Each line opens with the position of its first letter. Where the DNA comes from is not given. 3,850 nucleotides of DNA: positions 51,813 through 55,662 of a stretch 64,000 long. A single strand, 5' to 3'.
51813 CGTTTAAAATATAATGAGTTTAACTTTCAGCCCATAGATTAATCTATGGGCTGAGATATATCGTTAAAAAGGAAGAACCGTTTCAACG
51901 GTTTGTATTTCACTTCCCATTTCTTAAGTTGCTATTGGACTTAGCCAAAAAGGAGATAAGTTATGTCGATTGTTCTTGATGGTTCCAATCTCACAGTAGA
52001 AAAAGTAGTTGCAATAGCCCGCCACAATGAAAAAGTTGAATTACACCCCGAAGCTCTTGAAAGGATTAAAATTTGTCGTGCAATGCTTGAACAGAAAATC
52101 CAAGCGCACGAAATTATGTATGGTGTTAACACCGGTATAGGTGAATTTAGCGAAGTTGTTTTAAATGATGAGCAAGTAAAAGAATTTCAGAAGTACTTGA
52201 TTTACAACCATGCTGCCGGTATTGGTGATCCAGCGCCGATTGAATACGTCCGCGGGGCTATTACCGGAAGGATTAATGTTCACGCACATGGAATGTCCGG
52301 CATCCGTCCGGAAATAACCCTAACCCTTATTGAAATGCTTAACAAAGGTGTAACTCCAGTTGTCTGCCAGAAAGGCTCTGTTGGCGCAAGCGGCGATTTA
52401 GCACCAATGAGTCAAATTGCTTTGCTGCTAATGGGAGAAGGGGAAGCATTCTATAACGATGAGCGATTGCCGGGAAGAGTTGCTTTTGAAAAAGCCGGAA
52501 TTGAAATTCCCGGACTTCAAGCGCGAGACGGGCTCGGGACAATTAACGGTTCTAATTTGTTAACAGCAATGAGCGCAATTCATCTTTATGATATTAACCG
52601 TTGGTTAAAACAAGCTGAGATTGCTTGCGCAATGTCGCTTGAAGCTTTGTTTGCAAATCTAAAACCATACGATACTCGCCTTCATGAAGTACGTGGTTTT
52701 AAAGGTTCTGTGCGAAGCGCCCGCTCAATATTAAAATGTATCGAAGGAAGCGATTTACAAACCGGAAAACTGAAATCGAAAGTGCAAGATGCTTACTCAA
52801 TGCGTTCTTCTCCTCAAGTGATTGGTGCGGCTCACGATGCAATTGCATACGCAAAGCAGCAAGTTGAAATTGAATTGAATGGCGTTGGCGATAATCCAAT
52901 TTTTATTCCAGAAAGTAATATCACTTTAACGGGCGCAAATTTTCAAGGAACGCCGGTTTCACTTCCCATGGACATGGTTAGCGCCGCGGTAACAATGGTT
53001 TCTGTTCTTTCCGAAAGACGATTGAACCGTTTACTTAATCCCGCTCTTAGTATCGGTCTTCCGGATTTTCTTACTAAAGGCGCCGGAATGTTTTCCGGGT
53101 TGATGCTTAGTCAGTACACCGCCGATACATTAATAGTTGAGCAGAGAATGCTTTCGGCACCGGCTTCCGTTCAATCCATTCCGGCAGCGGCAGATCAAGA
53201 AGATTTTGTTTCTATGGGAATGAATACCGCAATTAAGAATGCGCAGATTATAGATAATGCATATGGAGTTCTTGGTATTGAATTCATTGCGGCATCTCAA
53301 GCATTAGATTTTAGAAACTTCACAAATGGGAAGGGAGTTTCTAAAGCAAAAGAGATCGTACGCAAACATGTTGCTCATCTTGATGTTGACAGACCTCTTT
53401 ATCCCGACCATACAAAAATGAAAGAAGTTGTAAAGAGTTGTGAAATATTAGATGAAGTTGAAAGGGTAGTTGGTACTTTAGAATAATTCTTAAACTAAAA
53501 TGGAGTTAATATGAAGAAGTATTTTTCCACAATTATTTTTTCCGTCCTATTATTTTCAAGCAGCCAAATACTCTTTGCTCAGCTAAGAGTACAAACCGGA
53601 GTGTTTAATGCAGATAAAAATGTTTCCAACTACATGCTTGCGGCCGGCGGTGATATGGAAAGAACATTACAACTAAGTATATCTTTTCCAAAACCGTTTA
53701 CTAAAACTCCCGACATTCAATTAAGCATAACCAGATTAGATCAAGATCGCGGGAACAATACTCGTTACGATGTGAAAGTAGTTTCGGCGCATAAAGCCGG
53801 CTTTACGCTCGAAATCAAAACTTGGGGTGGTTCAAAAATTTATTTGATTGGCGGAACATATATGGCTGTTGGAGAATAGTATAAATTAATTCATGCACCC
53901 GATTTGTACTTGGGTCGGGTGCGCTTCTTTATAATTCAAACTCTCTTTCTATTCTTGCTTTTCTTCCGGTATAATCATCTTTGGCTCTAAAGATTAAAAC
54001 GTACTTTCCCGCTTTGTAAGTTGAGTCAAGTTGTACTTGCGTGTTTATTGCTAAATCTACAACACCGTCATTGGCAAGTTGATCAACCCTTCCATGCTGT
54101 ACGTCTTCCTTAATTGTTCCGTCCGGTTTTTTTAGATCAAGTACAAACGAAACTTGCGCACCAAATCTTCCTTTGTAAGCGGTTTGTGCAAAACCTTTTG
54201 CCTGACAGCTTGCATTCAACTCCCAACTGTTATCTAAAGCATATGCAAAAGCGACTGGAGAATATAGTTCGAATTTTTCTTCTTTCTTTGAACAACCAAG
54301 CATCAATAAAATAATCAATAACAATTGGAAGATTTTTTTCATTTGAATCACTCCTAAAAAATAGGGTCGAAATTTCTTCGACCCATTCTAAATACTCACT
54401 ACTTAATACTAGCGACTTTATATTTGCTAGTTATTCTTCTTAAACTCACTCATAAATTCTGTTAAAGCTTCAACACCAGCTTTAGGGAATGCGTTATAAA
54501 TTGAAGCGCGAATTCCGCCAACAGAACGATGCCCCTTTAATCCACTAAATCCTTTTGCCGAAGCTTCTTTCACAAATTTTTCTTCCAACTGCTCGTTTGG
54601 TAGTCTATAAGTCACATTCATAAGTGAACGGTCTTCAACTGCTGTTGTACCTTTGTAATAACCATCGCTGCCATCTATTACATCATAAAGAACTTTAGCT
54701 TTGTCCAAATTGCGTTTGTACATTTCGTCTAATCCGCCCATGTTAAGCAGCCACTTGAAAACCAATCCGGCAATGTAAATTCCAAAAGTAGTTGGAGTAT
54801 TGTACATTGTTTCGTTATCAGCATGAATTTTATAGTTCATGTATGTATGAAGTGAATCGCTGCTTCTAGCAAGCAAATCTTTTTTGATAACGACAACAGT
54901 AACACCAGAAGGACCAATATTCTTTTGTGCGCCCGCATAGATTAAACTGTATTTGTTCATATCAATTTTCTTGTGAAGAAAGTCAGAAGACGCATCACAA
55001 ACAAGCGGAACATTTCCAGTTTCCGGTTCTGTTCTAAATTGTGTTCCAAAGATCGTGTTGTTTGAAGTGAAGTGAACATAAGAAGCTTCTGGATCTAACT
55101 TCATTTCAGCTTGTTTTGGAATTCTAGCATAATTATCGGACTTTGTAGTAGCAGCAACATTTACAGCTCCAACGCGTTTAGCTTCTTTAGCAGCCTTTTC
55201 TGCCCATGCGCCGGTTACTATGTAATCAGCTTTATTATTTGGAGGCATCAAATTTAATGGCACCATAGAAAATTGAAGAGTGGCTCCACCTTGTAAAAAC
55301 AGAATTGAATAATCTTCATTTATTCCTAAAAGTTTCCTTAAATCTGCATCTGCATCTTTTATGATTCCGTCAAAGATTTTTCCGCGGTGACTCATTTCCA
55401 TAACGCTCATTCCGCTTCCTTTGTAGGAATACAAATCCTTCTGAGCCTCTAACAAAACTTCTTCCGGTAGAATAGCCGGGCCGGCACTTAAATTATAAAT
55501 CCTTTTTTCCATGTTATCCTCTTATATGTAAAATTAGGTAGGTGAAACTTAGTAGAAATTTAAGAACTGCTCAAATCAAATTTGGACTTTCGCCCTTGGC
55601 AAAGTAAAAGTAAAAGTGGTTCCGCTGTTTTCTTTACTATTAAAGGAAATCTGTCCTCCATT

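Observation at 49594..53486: Two diverged MIO-dependent ammonia-lyase paralogues in tandem, split by an IS200-type transposase gene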

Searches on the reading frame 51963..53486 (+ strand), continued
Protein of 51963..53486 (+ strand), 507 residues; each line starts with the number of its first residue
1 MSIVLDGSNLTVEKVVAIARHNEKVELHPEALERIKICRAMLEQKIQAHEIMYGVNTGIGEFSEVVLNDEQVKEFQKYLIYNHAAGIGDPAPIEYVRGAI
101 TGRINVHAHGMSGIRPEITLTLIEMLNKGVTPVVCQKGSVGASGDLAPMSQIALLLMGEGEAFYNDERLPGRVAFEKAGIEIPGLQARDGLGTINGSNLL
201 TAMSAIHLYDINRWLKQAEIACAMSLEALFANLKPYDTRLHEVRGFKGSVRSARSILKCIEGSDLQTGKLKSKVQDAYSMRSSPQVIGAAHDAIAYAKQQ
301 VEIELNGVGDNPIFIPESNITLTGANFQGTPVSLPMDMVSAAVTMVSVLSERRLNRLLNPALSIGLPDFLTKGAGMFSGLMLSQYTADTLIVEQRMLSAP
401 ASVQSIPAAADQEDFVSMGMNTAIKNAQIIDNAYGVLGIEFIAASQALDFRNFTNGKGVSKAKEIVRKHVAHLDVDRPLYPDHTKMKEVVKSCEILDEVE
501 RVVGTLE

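Call 78: search_dna_similar(query=window:51963-53486:+, collection=plasmids, mode=protein, max_rows=15)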
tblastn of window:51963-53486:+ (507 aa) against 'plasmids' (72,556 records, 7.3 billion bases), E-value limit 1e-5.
Records with a match: 985; places in all: 1176; records where one place covers at least 80% of the query: 975.
Best place of each record, by identity: <60% 985.
By first word of the organism name: Rhizobium 218; Klebsiella 199; Sinorhizobium 112; Ralstonia 103; Streptomyces 34; Agrobacterium 24; Leisingera 18; Priestia 17; Enterobacter 14; Burkholderia 13; and 97 more.
By predicted mobility (MOB-suite, as given by PLSDB): non-mobilizable 516; mobilizable 268; conjugative 201.
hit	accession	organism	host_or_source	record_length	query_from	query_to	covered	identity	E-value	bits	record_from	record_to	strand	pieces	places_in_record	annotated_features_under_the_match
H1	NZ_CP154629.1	Acetoanaerobium noterae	cell culture,Sludge of a digestion ...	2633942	2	503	99%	43.4%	2e-123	404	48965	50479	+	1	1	none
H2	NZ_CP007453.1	Peptoclostridium acidaminophilum DSM 3953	black mud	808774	2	503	99%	42.7%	2e-123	404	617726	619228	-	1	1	hutH: histidine ammonia-lyase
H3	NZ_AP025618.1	Thermus thermophilus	-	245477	3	506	99%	41.3%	1e-104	350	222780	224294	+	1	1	hutH: histidine ammonia-lyase | hutI: imidazolonepropionase | speB: agmatinase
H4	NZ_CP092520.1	Cetobacterium somerae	Danio rerio,tissue sample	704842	1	507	100%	40.3%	4e-125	410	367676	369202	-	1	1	hutH: histidine ammonia-lyase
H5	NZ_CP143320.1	Cetobacterium somerae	intestine of Yellow Catfish,pure culture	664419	1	507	100%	40.3%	6e-123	403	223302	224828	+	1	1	hutH: histidine ammonia-lyase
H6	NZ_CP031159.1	Deinococcus wulumuqiensis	cell culture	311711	2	496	98%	41.2%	2e-112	373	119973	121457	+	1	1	hutH: histidine ammonia-lyase | hutI: imidazolonepropionase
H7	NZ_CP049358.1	Deinococcus wulumuqiensis R12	cell culture,soil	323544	2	506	100%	40.2%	3e-110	367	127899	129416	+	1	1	hutH: histidine ammonia-lyase | hutI: imidazolonepropionase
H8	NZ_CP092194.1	Deinococcus sp. KNUC1210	Setaria viridis,cell ...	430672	2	496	98%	40.7%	5e-100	337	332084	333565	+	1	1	hutI: imidazolonepropionase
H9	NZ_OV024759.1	Deinococcus radiodurans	-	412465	2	496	98%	40.4%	1e-102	345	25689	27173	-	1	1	hutH: histidine ammonia-lyase | hutI: imidazolonepropionase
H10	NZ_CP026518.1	Deinococcus sp. NW-56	whole organism,water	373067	2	496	98%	40.3%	3e-94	320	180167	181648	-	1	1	hutH: histidine ammonia-lyase | hutI: imidazolonepropionase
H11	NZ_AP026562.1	Deinococcus aetherius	-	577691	3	505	99%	39.5%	1e-92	315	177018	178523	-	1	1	hutH: histidine ammonia-lyase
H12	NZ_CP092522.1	Cetobacterium somerae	Danio rerio,tissue sample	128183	2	501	99%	39.7%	1e-118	391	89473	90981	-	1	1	hutH: histidine ammonia-lyase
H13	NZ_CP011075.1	Brevibacillus laterosporus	Oryza sativa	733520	2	491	97%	40.2%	9e-118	388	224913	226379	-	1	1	hutH: histidine ammonia-lyase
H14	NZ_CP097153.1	Deinococcus sp. QL22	-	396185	2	501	99%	39.3%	9e-99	333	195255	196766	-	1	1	hutH: histidine ammonia-lyase | hutI: imidazolonepropionase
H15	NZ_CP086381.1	Deinococcus radiophilus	Harpadon nehereus,cell culture,2 Mrad ...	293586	1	496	98%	39.4%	1e-100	339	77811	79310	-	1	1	hutH: histidine ammonia-lyase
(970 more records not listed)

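Call 91: predict_structure(alignment_id=A2)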
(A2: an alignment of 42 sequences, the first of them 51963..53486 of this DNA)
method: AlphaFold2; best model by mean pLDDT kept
length: 507 residues; sequences in the alignment: 42
mean_pLDDT: 86.1   pTM: 0.89
mean pLDDT of the five models: 86.1, 84.1, 83.2, 82.2, 81.4
residues with pLDDT >= 90: 294; 70-90: 142; 50-70: 48; < 50: 23
segments of 3 or more residues with pLDDT < 50: 54-63, 139-143, 407-413
pLDDT, mean of each block of 10 residues (from residue 1): 94 97 97 96 85 49 58 77 76 92 93 93 97 73 62 90 95 97 86 79 95 98 93 88 93 97 80 65 94 96 86 84 62 89 96 88 75 82 93 89 57 56 89 98 95 93 98 91 97 98 92
secondary structure, 60 per line:
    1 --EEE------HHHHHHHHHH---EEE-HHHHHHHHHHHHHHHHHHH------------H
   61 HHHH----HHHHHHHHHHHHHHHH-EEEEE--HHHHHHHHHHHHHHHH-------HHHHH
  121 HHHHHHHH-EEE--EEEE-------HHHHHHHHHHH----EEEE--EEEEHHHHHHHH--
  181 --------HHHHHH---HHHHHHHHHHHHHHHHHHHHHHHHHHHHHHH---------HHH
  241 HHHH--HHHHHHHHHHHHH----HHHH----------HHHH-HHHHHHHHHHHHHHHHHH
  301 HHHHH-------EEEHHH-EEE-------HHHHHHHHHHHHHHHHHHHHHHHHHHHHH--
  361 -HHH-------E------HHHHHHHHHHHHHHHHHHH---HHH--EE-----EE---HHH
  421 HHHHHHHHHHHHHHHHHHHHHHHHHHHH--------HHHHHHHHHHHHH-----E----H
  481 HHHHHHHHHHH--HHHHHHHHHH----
elements in order: E3-5 H12-21 E25-27 H29-47 H60-64 H69-84 E86-90 H93-108 H116-128 E130-132 E135-138 H146-156 E161-164 E167-170 H171-178 H189-194 H198-228 H238-244 H247-259 H264-267 H278-281 H283-305 E313-315 E320-322 H330-358 H379-397 H418-448 H457-469 H480-491 H494-503

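Call 93: fold_search(model_id=the predicted structure, library=pdb)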
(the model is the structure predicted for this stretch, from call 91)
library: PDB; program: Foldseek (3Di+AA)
matches with E <= 10: 589; with E <= 0.001: 90
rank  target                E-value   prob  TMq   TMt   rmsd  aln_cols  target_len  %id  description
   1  1eb4                  3.5e-31  1.00  0.90  0.90   2.7       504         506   34  Histidine Ammonia-Lyase (HAL) Mutant F329A from Pseudomonas putida (released 2002-02-21)
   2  1gk3                  3.8e-31  1.00  0.91  0.91   2.6       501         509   34  Histidine Ammonia-Lyase (HAL) Mutant D145A from Pseudomonas putida (released 2002-02-21)
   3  6v6h_C                1.0e-30  1.00  0.88  0.88   2.7       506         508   32  Crystal structure of histidine ammonia-lyase from Trypanosoma cruzi (released 2020-06-10)
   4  7tqr                  1.0e-30  1.00  0.89  0.93   3.1       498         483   34  Crystal Structure of histidine ammonia lyase from Thermoplasma acidophilum (released 2022-04-06)
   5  6v6h_A                1.3e-30  1.00  0.88  0.88   2.7       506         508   32  Crystal structure of histidine ammonia-lyase from Trypanosoma cruzi (released 2020-06-10)
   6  1gk2_A                1.4e-30  1.00  0.91  0.90   2.7       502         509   35  Histidine Ammonia-Lyase (HAL) Mutant F329G from Pseudomonas putida (released 2002-02-21)
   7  6v6h_B                3.0e-30  1.00  0.87  0.88   3.0       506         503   31  Crystal structure of histidine ammonia-lyase from Trypanosoma cruzi (released 2020-06-10)
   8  3kdy_A                3.4e-30  1.00  0.90  0.87   3.7       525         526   31  X-ray crystal structure of tyrosine aminomutase mutant construct (released 2010-07-07)
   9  1gkj                  5.6e-30  1.00  0.90  0.90   2.7       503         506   34  Histidine Ammonia-Lyase (HAL) Mutant Y280F from Pseudomonas putida (released 2002-04-05)
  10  6v6h_D                1.1e-29  1.00  0.87  0.88   2.8       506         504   31  Crystal structure of histidine ammonia-lyase from Trypanosoma cruzi (released 2020-06-10)
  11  2ohy_A                1.2e-29  1.00  0.90  0.87   3.7       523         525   33  X-ray Crystal Structure of Tyrosine Aminomutase from streptomyces globisporus (released 2007-06-12)
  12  1b8f                  1.2e-29  1.00  0.91  0.91   2.6       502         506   34  Histidine ammonia-lyase (HAL) from Pseudomonas putida (released 1999-05-06)
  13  3kdz_A                1.6e-29  1.00  0.90  0.87   3.7       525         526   32  X-ray crystal structure of a tyrosine aminomutase mutant construct with bound ligand (released 2010-07-07)
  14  2ohy_B                3.2e-29  1.00  0.90  0.87   3.3       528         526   32  X-ray Crystal Structure of Tyrosine Aminomutase from streptomyces globisporus (released 2007-06-12)
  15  6s7j_A                7.5e-29  1.00  0.92  0.94   2.5       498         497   28  Native crystal structure of ergothioneine degrading enzyme Ergothionase from Treponema denticola (released 2019-07-17)
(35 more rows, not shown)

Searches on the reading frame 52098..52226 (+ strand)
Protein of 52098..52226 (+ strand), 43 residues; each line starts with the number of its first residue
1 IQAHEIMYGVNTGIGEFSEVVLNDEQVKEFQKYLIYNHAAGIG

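Call 27: search_solved_structures(query=window:52098-52226:+, max_evalue=10, show_alignments=5)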
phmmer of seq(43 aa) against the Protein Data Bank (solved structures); distinct sequences matched with E-value up to 10: 20.
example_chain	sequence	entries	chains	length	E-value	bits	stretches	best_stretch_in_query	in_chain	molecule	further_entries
6v6h_A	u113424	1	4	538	0.00033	23.9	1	4-43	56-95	Histidine ammonia-lyase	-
7tqr_A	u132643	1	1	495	0.00049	23.4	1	4-43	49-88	Probable histidine ammonia-lyase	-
1gk2_A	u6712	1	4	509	0.011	19.3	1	6-43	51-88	HISTIDINE AMMONIA-LYASE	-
1gk3_A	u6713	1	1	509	0.011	19.3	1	6-43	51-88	HISTIDINE AMMONIA-LYASE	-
1b8f_A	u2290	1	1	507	0.011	19.3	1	6-43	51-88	Histidine ammonia-lyase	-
1eb4_A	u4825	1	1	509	0.011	19.3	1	6-43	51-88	HISTIDINE AMMONIA-LYASE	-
1gkm_B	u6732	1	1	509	0.011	19.3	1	6-43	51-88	Histidine ammonia-lyase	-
1gkj_A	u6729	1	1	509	0.011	19.3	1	6-43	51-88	HISTIDINE AMMONIA-LYASE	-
2nyf_A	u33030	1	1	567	0.077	16.7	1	5-42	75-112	Nostoc punctiforme phenylalanine ammonia lyase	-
2qve_A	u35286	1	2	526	0.17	15.6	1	7-43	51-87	Tyrosine Aminomutase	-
2rjr_A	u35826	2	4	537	0.17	15.6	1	7-43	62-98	Tyrosine aminomutase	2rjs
2ohy_A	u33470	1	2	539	0.17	15.6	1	7-43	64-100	Tyrosine aminomutase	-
3czo_A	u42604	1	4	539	0.3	14.9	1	2-41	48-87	Histidine ammonia-lyase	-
2nyn_A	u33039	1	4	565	0.31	14.8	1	2-41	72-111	Phenylalanine/histidine ammonia-lyase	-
8v34_B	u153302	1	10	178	0.35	14.6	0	2-38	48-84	CDP-glycerol glycerophosphotransferase family protein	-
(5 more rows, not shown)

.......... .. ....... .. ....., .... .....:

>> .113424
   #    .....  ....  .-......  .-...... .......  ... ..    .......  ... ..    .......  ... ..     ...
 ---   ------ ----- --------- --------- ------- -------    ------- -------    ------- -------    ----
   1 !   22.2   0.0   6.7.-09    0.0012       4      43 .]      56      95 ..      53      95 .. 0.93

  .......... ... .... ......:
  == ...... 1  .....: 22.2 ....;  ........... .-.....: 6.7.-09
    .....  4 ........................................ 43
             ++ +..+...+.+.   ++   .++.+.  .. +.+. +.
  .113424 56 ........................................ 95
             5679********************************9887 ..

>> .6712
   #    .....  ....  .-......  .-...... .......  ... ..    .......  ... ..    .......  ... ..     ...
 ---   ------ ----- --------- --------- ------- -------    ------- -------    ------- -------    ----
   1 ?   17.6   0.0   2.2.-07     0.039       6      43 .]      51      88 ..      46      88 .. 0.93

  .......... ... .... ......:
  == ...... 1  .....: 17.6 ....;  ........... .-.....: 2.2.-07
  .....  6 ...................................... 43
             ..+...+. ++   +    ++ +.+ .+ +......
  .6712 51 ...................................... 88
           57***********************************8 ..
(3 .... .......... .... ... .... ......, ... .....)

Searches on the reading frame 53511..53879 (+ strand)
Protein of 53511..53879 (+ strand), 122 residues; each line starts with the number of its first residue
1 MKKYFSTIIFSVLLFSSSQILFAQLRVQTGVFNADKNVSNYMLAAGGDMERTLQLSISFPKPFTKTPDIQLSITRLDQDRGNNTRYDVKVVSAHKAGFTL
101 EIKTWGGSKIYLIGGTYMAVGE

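Call 3: search_protein_families(library=pfam, proteins=[window:53511-53879:+])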
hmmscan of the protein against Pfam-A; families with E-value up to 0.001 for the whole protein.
window:53511-53879:+ (122 aa): 1 family
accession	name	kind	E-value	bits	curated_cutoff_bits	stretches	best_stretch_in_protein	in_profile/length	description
PF09458.16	H_lectin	-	6.1e-18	65.1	24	1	56-120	3-67/67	H-type lectin domain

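Call 4: search_protein_families(library=ncbifam, proteins=[window:53511-53879:+])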
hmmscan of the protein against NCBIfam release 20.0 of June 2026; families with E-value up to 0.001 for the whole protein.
window:53511-53879:+ (122 aa): 0 families

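Call 26: search_protein_families(library=phrogs, proteins=[window:53511-53879:+], max_evalue=0.01)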
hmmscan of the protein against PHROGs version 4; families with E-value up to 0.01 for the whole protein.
window:53511-53879:+ (122 aa): 0 families

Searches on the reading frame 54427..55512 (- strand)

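Call 3: search_protein_families(library=pfam, proteins=[window:54427-55512:-])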
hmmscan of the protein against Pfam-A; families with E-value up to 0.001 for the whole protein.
window:54427-55512:- (361 aa): 1 family
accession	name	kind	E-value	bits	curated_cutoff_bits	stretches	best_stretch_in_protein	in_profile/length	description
PF00266.25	Aminotran_5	-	1.5e-49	169.4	21.5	1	5-350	1-371/371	Aminotransferase class-V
